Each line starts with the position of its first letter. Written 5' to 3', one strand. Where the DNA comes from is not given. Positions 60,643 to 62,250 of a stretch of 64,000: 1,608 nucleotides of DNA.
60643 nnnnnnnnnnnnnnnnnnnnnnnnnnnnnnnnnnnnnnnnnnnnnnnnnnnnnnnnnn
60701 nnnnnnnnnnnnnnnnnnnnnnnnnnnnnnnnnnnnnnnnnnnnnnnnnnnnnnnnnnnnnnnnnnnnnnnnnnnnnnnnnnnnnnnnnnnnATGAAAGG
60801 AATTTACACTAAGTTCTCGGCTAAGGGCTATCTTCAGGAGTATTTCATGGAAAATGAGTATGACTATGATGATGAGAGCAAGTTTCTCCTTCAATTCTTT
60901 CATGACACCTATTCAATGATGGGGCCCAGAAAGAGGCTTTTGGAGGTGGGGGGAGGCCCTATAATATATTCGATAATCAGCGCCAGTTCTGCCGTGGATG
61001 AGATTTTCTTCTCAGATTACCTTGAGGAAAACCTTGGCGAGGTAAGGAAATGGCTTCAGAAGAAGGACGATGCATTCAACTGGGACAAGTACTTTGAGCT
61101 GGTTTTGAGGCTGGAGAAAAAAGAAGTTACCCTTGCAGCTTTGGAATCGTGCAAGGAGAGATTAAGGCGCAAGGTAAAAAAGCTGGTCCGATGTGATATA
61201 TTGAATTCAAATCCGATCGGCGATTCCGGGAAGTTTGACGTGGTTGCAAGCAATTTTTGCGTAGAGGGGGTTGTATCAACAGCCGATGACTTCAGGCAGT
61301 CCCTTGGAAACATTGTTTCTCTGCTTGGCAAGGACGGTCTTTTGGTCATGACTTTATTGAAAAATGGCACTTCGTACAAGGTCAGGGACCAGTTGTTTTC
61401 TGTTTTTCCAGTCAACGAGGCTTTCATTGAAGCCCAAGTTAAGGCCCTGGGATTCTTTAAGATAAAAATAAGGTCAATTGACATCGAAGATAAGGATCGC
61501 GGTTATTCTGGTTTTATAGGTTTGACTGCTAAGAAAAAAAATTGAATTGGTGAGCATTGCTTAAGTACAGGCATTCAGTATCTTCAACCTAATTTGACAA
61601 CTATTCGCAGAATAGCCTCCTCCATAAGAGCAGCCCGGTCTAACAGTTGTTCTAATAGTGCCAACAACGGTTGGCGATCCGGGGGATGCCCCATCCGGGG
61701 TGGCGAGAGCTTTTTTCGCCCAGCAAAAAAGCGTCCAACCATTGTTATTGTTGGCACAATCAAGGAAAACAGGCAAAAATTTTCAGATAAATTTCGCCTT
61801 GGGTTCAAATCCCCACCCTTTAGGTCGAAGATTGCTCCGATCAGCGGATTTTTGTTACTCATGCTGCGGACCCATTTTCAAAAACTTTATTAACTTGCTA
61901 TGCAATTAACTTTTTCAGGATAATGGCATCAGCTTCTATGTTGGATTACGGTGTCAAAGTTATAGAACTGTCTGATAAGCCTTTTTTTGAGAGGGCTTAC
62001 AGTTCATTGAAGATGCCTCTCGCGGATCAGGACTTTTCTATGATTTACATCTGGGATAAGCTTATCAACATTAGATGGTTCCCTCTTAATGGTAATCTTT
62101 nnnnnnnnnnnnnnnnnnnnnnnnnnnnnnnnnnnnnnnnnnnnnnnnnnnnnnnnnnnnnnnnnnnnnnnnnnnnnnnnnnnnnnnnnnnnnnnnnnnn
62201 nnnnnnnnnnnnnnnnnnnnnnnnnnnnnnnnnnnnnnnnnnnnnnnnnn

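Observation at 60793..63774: NNMT/PNMT-family methyltransferase adjacent to tandem DUF2156 (aminoacyl-tRNA transferase-like) genes and a polyamine pair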

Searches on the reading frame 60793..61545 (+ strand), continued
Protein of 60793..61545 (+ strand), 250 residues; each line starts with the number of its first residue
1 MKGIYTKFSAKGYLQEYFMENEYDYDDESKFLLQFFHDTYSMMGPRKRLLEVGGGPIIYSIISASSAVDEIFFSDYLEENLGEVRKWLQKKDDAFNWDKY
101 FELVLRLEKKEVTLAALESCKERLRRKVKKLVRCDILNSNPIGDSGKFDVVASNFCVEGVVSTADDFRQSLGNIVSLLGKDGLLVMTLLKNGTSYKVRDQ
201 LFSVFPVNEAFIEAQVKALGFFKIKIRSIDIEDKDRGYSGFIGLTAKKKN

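Call 84: find_encoding_contigs(protein=P0007, flank=6000, max_places=3)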
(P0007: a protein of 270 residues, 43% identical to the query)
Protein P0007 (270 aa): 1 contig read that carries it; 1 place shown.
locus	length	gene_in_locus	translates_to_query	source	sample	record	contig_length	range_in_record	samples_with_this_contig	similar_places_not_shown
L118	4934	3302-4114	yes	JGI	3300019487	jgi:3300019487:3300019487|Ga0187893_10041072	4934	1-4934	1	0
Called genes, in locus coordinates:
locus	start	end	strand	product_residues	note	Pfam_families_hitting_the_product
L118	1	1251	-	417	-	?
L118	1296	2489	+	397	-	PF00108:Thiolase_N, PF00109:ketoacyl-synt (faint), PF22691:Thiolase_C_1, PF02803:Thiolase_C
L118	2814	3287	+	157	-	PF01862:PvlArgDC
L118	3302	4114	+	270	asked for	PF01234:NNMT_PNMT_TEMT, PF13489:Methyltransf_23 (weak)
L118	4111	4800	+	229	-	PF27704:GuanidinoAc_N-MeTrfase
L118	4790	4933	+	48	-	?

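Call 85: find_related_loci(query=A5, collection=viral_contigs, flank=6000)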
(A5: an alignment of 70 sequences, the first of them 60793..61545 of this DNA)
Query A5 (250 aa) in viral_contigs; peptide patterns used: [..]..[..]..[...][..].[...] (x = any residue, [..] = any of these).
8 stretches matched a pattern; 2 encode a relative of the query (tblastn E <= 1e-3); 2 distinct loci.
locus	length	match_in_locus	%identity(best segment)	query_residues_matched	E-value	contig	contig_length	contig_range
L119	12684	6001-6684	38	5-249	2e-40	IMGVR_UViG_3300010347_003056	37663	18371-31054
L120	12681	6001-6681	34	5-248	2e-32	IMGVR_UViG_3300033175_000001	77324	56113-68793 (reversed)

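Call 86: find_encoding_contigs(protein=P0010, flank=6000, max_places=3)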
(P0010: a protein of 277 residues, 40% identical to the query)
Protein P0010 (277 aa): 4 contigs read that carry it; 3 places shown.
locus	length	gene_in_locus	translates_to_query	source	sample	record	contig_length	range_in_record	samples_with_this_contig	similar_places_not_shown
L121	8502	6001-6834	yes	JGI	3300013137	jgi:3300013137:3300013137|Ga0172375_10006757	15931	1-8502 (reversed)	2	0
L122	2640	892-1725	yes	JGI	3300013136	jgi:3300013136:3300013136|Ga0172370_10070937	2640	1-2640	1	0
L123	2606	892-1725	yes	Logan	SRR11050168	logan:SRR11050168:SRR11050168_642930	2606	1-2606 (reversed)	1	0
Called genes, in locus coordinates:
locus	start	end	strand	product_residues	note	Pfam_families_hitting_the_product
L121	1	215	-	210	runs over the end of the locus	PF12389:Peptidase_M73 (weak)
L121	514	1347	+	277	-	-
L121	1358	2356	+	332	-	PF03747:ADP_ribosyl_GH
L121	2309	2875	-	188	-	-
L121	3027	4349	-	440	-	PF03734:YkuD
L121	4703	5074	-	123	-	-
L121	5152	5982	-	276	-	PF01978:TrmB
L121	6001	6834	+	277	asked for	PF01234:NNMT_PNMT_TEMT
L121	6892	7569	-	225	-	-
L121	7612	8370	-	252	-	-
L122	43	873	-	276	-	PF01978:TrmB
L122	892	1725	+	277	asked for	PF01234:NNMT_PNMT_TEMT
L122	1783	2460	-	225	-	-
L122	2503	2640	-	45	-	?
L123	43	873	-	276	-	PF01978:TrmB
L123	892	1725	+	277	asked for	PF01234:NNMT_PNMT_TEMT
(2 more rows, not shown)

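Call 87: find_encoding_contigs(protein=P0011, flank=6000, max_places=3)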
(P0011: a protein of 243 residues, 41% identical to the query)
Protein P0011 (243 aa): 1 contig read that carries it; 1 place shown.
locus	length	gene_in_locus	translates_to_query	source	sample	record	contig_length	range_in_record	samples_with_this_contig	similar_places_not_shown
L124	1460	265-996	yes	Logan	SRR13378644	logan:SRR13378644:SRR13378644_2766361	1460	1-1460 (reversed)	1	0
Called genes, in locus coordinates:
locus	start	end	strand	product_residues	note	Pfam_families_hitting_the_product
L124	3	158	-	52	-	?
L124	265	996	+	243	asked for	PF01234:NNMT_PNMT_TEMT, PF13489:Methyltransf_23 (faint)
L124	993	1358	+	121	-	-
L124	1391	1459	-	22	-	?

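Call 91: search_protein_families(library=pfam, proteins=[L119:3351-3962:+, L119:3965-5977:+, L119:6687-7211:+, L119:7201-7932:+, L119:7977-9251:+, L119:9248-9862:+, L016:8779-9243:+, L016:9441-9806:+, L016:9837-10301:+, L124:993-1358:+], max_evalue=0.001)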
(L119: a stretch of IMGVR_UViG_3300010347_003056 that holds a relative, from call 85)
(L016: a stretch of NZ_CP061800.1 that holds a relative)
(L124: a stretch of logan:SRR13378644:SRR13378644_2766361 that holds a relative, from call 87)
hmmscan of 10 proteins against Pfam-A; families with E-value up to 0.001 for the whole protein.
L119:3351-3962:+ (203 aa): 0 families

L119:3965-5977:+ (670 aa): 0 families

L119:6687-7211:+ (174 aa): 1 family
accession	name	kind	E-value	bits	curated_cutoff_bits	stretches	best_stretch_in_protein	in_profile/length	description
PF01862.21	PvlArgDC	-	7.1e-28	98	22.7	1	8-167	1-161/161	Pyruvoyl-dependent arginine decarboxylase (PvlArgDC)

L119:7201-7932:+ (243 aa): 0 families

L119:7977-9251:+ (424 aa): 1 family
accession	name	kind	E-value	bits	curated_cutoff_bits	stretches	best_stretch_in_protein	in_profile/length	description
PF01507.26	PAPS_reduct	-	2.4e-11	44.4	22.5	1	27-227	2-164/175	Phosphoadenosine phosphosulfate reductase domain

L119:9248-9862:+ (204 aa): 0 families

L016:8779-9243:+ (154 aa): 0 families

L016:9441-9806:+ (121 aa): 0 families

L016:9837-10301:+ (154 aa): 0 families

L124:993-1358:+ (121 aa): 0 families

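Call 92: list_cluster_members(proteins=[window:60793-61545:+, window:61923-62843:+, window:62830-63774:+, window:59373-59888:+, window:59922-60812:+])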
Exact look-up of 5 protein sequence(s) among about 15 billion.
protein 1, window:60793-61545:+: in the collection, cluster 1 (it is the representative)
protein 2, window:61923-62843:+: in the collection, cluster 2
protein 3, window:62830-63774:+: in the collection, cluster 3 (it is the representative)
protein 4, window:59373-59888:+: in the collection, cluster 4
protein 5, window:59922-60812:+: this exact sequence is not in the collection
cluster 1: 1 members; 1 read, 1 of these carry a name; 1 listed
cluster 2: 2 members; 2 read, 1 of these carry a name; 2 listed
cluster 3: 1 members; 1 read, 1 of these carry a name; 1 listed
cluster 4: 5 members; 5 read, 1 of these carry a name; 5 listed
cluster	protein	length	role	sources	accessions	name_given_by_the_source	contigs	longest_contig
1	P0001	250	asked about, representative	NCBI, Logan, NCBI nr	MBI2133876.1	methyltransferase domain-containing protein [Candidatus Woesearchaeota archaeon]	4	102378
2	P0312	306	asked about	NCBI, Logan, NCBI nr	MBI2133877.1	DUF2156 domain-containing protein [Candidatus Woesearchaeota archaeon]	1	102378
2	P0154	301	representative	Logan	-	-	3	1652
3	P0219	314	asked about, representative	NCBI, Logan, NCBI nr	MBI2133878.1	GNAT family N-acetyltransferase [Candidatus Woesearchaeota archaeon]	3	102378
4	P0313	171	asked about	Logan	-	-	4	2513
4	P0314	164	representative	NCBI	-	-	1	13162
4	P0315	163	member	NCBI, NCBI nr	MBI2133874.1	adenosylmethionine decarboxylase [Candidatus Woesearchaeota archaeon]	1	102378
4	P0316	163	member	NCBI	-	-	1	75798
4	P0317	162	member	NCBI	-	-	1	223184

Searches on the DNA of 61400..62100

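Call 9: search_rna_families(source=window, start=61400, end=62100, threshold=evalue, max_evalue=10, show_alignments=3)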
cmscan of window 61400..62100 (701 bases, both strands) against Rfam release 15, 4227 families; matches with E-value up to 10: 3.
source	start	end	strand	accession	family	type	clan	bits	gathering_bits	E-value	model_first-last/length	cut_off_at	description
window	61903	62019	+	RF02039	SPRY4-IT1_2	Gene; lncRNA;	-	13.9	40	1.6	1-120/120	no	SPRY4-IT1 conserved region 2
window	61996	62055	-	RF01962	RMST_1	Gene; lncRNA;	-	11.3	40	6.9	1-61/61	no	Rhabdomyosarcoma 2 associated transcript conserved region 1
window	61801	61813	+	RF00023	tmRNA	Gene;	CL00001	9.4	47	0.15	349-361/374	no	transfer-messenger RNA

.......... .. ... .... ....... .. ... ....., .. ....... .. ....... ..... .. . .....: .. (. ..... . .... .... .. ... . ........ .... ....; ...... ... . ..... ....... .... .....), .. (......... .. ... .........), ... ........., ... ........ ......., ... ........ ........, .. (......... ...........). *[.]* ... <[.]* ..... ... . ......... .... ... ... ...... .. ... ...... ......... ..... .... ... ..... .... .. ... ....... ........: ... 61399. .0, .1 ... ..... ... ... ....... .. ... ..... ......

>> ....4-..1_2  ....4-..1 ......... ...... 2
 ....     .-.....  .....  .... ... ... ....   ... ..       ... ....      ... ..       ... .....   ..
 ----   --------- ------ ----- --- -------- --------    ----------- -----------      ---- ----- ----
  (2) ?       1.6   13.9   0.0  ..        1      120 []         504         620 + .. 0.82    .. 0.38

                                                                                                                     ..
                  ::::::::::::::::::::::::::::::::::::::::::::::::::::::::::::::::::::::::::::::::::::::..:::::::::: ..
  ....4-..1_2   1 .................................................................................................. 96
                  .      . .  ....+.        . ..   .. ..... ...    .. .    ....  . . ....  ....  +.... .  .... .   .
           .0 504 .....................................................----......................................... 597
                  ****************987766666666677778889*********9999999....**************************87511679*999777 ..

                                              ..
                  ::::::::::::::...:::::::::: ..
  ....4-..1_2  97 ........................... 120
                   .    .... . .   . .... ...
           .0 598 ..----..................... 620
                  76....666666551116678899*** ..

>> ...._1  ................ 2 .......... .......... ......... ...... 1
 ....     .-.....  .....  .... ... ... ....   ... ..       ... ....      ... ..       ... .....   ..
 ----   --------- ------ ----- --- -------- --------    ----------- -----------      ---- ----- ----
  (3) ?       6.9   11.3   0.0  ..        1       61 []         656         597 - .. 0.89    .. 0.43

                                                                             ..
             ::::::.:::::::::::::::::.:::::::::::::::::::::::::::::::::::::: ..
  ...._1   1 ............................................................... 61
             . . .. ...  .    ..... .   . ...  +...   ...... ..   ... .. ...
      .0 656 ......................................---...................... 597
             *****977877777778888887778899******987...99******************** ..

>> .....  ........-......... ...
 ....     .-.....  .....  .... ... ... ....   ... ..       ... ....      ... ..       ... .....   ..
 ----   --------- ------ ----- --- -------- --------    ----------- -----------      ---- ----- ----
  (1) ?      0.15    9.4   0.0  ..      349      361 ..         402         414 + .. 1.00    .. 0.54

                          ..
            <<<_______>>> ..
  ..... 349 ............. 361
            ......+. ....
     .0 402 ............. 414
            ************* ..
